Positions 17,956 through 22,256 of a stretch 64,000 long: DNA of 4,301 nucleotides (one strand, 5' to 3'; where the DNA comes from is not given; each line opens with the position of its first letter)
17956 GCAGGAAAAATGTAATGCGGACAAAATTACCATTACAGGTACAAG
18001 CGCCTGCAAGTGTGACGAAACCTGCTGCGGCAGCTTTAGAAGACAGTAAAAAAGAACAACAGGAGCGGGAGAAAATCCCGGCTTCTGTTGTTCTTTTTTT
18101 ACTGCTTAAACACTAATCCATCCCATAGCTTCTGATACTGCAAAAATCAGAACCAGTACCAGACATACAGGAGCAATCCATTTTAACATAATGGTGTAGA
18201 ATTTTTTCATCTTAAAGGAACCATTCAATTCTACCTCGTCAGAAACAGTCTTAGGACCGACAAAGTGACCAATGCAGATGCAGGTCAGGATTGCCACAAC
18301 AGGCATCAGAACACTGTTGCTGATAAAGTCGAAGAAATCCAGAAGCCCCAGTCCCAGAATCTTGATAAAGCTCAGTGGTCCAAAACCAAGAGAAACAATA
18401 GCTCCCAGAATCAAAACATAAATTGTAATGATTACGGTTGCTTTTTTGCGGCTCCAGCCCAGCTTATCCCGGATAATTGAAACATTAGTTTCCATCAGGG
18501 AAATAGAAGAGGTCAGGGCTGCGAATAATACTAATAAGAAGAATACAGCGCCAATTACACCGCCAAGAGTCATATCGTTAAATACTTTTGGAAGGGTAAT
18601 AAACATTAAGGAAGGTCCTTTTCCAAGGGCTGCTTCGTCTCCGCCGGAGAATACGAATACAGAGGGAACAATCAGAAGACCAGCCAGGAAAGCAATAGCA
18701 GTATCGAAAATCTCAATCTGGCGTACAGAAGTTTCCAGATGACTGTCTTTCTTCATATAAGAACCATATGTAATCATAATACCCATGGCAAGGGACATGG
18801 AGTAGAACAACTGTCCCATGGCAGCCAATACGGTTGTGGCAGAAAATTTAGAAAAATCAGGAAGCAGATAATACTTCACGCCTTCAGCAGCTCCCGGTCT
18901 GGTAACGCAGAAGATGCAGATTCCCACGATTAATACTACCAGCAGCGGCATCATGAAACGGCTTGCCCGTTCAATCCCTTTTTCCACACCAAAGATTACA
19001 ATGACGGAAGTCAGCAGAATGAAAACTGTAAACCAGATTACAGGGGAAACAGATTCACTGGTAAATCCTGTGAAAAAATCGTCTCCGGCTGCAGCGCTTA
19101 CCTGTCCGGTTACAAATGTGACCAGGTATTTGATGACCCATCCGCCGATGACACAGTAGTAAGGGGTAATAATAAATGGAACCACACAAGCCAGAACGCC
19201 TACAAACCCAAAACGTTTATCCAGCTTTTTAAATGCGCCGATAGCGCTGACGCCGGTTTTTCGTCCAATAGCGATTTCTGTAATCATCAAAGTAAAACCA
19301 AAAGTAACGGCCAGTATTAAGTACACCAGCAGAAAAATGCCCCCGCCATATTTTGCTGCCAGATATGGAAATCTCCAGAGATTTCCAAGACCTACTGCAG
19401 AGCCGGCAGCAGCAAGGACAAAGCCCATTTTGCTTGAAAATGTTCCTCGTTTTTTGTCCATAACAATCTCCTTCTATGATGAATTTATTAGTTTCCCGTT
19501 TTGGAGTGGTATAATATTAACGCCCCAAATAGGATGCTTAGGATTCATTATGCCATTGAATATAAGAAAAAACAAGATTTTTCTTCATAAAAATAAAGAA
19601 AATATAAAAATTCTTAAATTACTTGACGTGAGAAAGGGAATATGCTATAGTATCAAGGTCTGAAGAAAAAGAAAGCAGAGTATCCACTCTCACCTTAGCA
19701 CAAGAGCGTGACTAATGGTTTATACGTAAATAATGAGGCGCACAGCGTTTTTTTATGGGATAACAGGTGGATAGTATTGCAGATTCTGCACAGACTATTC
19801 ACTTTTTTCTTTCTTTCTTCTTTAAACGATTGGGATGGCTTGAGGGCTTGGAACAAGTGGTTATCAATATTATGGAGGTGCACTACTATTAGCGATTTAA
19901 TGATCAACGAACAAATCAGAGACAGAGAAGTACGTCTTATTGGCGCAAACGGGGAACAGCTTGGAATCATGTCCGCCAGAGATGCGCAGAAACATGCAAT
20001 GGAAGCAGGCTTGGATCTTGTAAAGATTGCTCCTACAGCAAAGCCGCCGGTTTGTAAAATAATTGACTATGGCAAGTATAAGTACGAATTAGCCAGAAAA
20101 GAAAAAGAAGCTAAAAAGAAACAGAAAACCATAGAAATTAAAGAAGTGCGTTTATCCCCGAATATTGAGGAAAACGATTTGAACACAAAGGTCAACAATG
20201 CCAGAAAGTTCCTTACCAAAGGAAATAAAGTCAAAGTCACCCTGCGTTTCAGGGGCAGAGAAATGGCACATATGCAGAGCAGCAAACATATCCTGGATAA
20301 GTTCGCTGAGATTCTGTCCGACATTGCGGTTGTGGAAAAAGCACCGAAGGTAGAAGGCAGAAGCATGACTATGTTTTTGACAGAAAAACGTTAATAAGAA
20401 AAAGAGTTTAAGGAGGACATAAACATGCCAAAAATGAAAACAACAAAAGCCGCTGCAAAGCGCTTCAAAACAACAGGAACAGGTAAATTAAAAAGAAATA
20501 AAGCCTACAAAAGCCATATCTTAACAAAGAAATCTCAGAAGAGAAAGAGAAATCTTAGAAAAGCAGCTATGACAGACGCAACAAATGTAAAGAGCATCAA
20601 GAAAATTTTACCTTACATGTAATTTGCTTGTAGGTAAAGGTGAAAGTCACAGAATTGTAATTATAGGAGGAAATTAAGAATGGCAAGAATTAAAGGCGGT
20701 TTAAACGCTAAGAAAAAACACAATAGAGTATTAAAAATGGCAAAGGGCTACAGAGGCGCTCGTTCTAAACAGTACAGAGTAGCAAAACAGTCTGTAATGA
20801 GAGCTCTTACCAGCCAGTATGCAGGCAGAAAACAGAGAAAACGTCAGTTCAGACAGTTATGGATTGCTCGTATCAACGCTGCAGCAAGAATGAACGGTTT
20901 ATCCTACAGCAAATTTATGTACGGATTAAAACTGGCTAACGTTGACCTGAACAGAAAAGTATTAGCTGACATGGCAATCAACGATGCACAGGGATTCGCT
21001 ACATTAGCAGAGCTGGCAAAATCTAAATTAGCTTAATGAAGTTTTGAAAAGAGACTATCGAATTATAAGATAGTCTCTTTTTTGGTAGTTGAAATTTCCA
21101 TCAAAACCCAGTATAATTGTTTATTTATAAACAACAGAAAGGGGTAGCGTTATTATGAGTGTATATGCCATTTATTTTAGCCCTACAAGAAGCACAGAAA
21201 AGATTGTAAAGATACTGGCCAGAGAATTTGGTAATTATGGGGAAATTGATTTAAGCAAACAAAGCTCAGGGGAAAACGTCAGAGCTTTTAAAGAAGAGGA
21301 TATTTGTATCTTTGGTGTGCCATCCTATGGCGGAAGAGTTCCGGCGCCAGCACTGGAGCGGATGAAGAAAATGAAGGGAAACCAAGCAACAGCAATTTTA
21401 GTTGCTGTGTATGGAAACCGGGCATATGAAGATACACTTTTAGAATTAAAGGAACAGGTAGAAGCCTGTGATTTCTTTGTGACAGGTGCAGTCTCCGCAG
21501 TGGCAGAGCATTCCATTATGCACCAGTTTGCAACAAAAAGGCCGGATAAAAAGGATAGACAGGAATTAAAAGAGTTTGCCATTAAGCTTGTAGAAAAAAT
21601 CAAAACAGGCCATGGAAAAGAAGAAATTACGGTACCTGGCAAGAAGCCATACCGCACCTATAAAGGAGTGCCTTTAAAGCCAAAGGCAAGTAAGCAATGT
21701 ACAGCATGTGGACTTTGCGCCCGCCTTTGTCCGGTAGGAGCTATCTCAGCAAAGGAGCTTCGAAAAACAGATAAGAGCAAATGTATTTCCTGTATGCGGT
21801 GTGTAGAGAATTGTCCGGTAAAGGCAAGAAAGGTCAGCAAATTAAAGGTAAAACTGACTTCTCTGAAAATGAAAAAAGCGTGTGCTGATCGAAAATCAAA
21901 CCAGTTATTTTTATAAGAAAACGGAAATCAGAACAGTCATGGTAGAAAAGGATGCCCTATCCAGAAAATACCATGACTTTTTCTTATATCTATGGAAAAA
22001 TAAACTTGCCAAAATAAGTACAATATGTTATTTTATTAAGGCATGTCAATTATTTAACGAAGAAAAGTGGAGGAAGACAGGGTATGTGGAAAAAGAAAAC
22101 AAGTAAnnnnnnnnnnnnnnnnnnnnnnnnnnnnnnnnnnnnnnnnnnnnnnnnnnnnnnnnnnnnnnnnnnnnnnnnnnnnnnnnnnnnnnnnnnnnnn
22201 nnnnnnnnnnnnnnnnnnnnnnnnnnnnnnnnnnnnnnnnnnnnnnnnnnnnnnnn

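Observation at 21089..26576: Atypical five-gene Rnf-like cluster lacking rnfB and one of the paired membrane subunits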

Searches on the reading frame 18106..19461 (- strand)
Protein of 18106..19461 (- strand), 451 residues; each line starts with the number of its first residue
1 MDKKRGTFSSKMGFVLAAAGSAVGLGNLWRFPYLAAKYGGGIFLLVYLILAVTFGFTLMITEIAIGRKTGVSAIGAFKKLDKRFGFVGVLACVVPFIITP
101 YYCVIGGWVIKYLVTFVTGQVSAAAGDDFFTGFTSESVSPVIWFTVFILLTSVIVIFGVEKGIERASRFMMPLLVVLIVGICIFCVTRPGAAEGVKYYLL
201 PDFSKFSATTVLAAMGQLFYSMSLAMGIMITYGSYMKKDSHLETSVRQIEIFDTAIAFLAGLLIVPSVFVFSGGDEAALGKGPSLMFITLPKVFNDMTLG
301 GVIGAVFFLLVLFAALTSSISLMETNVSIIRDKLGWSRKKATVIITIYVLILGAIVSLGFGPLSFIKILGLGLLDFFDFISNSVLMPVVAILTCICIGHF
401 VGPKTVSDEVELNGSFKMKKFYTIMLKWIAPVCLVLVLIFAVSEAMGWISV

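Call 3: search_protein_families(library=pfam, proteins=[window:18106-19461:-], max_evalue=0.01)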
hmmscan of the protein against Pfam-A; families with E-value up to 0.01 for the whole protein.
window:18106-19461:- (451 aa): 1 family
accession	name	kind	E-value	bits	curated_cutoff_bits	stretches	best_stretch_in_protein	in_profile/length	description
PF00209.24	SNF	-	6.8e-68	230.1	27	2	144-444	180-483/524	Sodium:neurotransmitter symporter family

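Call 4: search_protein_families(library=ncbifam, proteins=[window:18106-19461:-], max_evalue=0.01)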
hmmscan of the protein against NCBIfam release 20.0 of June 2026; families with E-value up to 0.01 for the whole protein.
window:18106-19461:- (451 aa): 1 family
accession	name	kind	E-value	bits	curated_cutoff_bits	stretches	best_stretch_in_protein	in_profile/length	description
NF037979.1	Na_transp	subfamily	1.5e-40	139.5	50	1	11-383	6-374/419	sodium-dependent transporter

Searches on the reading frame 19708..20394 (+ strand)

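Call 3: search_protein_families(library=pfam, proteins=[window:19708-20394:+], max_evalue=0.01)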
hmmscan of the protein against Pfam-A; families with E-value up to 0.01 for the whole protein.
window:19708-20394:+ (228 aa): 3 families
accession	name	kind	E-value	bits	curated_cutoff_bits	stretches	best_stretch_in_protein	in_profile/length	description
PF00707.27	IF3_C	-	2.5e-37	127.1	34.8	1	142-227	1-86/86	Translation initiation factor IF-3, C-terminal domain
PF05198.21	IF3_N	-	2e-33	114.8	26.9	1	66-135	1-70/70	Translation initiation factor IF-3, N-terminal domain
PF14877.11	mIF3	-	0.00079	19.6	33.8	1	122-180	108-164/177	Mitochondrial translation initiation factor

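Call 4: search_protein_families(library=ncbifam, proteins=[window:19708-20394:+], max_evalue=0.01)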
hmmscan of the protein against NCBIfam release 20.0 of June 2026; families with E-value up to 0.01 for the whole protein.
window:19708-20394:+ (228 aa): 1 family
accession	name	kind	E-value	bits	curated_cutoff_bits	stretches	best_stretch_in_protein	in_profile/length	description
TIGR00168.2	infC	equivalog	4.5e-67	225.1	60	1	64-227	5-168/170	translation initiation factor IF-3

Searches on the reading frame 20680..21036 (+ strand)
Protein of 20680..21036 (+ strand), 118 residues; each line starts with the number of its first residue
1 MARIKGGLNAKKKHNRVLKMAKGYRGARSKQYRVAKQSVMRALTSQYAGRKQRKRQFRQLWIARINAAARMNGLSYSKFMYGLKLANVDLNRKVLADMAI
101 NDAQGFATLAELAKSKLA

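Call 3: search_protein_families(library=pfam, proteins=[window:20680-21036:+], max_evalue=0.01)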
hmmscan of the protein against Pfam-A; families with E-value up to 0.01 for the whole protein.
window:20680-21036:+ (118 aa): 1 family
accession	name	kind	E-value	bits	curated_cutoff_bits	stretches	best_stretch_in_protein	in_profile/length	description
PF00453.23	Ribosomal_L20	-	2.9e-45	153.3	30.8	1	3-109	1-107/107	Ribosomal protein L20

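Call 4: search_protein_families(library=ncbifam, proteins=[window:20680-21036:+], max_evalue=0.01)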
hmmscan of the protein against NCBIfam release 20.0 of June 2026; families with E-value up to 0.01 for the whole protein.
window:20680-21036:+ (118 aa): 4 families
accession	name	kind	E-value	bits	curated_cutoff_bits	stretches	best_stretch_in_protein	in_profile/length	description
TIGR01032.1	rplT_bact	equivalog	3.8e-45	152.8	65.65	1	1-114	1-114/114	50S ribosomal protein L20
NF011109.0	PRK14537.1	equivalog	1.3e-37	129.7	187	1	2-117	2-117/232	50S ribosomal protein L20/unknown domain fusion protein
NF051450.1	50S_L20_sunset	exception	7e-36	124.5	375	1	1-117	1-117/219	50S ribosomal protein L20, sunset domain variant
NF040595.1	HTH_Cbp1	equivalog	0.002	18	140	0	11-56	49-96/135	CRISPR DNA repeat-binding protein Cbp1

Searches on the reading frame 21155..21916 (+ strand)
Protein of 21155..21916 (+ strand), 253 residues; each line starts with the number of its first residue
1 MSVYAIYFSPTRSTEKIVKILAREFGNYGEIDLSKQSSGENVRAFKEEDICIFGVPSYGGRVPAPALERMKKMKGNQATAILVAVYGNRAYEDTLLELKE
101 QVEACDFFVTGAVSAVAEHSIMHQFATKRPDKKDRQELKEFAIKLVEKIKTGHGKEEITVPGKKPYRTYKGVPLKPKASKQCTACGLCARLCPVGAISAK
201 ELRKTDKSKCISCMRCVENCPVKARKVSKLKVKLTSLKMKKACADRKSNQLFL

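Call 3: search_protein_families(library=pfam, proteins=[window:21155-21916:+], max_evalue=0.01)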
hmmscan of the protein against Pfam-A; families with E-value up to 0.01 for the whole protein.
window:21155-21916:+ (253 aa): 17 families
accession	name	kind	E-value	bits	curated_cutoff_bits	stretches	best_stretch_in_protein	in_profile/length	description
PF00037.32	Fer4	-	1.2e-11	44.4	21.1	2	206-225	4-23/24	4Fe-4S binding domain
PF12838.12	Fer4_7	-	4.4e-10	40.3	27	3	181-224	1-52/52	4Fe-4S dicluster domain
PF13187.11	Fer4_9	-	3e-08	34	27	1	181-223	1-50/52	4Fe-4S dicluster domain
PF12837.12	Fer4_6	-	7e-08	32.5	25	2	206-224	5-23/24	4Fe-4S binding domain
PF13237.11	Fer4_10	-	2.2e-07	31.2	25.5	2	179-221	6-53/53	4Fe-4S dicluster domain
PF14697.11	Fer4_21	-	1.1e-06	29.1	35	2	181-223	7-54/59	4Fe-4S dicluster domain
PF13183.11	Fer4_8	-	3.1e-06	28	27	1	164-195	46-67/68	4Fe-4S dicluster domain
PF13484.11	Fer4_16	-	3.2e-06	28.3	30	1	181-212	1-31/66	4Fe-4S double cluster binding domain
PF12798.12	Fer4_3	-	8.4e-06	26.7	27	1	210-224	1-15/15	4Fe-4S binding domain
PF13746.11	Fer4_18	-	1.2e-05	25.9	27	1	175-227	54-102/114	4Fe-4S dicluster domain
PF12797.12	Fer4_2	-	6.4e-05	23.1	24.5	1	206-222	6-22/22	4Fe-4S binding domain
PF25160.1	LdpA_Fe-S-bd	-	0.00048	20.3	27.6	1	188-223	9-41/49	LdpA Fe-S cluster-binding domain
PF12800.12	Fer4_4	-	0.00094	19.8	24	0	208-222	2-16/17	4Fe-4S binding domain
PF13534.11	Fer4_17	-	0.0032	18.4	22.2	0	177-195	41-59/61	4Fe-4S dicluster domain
PF00258.30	Flavodoxin_1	-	0.0043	17.7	25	1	6-89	2-97/143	Flavodoxin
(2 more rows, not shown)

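Call 4: search_protein_families(library=ncbifam, proteins=[window:21155-21916:+], max_evalue=0.01)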
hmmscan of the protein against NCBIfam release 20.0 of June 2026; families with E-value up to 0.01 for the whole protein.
window:21155-21916:+ (253 aa): 72 families (the best 25 are shown)
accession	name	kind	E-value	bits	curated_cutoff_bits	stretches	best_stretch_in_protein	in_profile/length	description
NF038196.1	ferrodoxin_EFR1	subfamily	5.4e-23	82.3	75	1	6-230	2-234/242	EFR1 family ferrodoxin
NF058577.1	FdxA_fam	equivalog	6.2e-11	42.3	65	1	179-224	6-52/52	4Fe-4S ferredoxin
NF045874.1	Vhu_polyferre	exception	6.2e-09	35.1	600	1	156-231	102-180/381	F420-non-reducing hydrogenase associated-polyferredoxin VhuB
NF010366.0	PRK13795.1-1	equivalog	1.9e-08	33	745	1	179-230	607-657/667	hypothetical protein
NF040864.1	HgcB_ferredoxin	equivalog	1e-07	31.7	99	1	179-228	13-64/93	mercury methylation ferredoxin HgcB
NF041836.1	rnfB_Methano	equivalog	2e-07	30.8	445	1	170-224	206-261/265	Rnf electron transport complex subunit RnfB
NF043039.1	HgcAB_like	equivalog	2.4e-07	30.7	285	1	179-224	299-348/350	HgcAB-like fusion protein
TIGR01944.1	rnfB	subfamily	2.5e-07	30.4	68.7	1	179-243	112-178/190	RnfABCDGE type electron transport complex subunit B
NF004541.0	PRK05888.2-2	equivalog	2.6e-07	30.6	217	1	180-231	61-117/168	NADH-quinone oxidoreductase subunit NuoI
TIGR01971.1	NuoI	subfamily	3e-07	30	113.05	1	164-228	27-101/121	NADH-quinone oxidoreductase, chain I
TIGR04270.1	Rama_corrin_act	subfamily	3.4e-07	29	500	1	155-231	452-533/534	methylamine methyltransferase corrinoid protein reductive activase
NF009053.0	PRK12387.1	subfamily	3.7e-07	30.1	204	1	159-229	17-94/180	formate hydrogenlyase complex iron-sulfur subunit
TIGR04041.1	activase_YjjW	hypoth_equivalog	1.2e-06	28.2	250.2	1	176-233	37-96/276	YjjW family glycine radical enzyme activase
NF040684.1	PorD_Arch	equivalog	1.4e-06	28.3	120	1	174-227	25-81/85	pyruvate synthase subunit PorD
NF043069.1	T4HPD_activ_SAM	equivalog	1.8e-06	27.5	425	1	179-237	50-109/299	trans-4-hydroxy-L-proline dehydratase activase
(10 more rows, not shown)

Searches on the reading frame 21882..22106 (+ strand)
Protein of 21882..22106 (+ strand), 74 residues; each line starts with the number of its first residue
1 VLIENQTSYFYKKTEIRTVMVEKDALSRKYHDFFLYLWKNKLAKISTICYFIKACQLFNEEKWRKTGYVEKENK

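Call 75: search_protein_families(library=pfam, proteins=[window:21882-22106:+], max_evalue=0.01)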
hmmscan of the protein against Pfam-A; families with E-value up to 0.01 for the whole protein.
window:21882-22106:+ (74 aa): 0 families
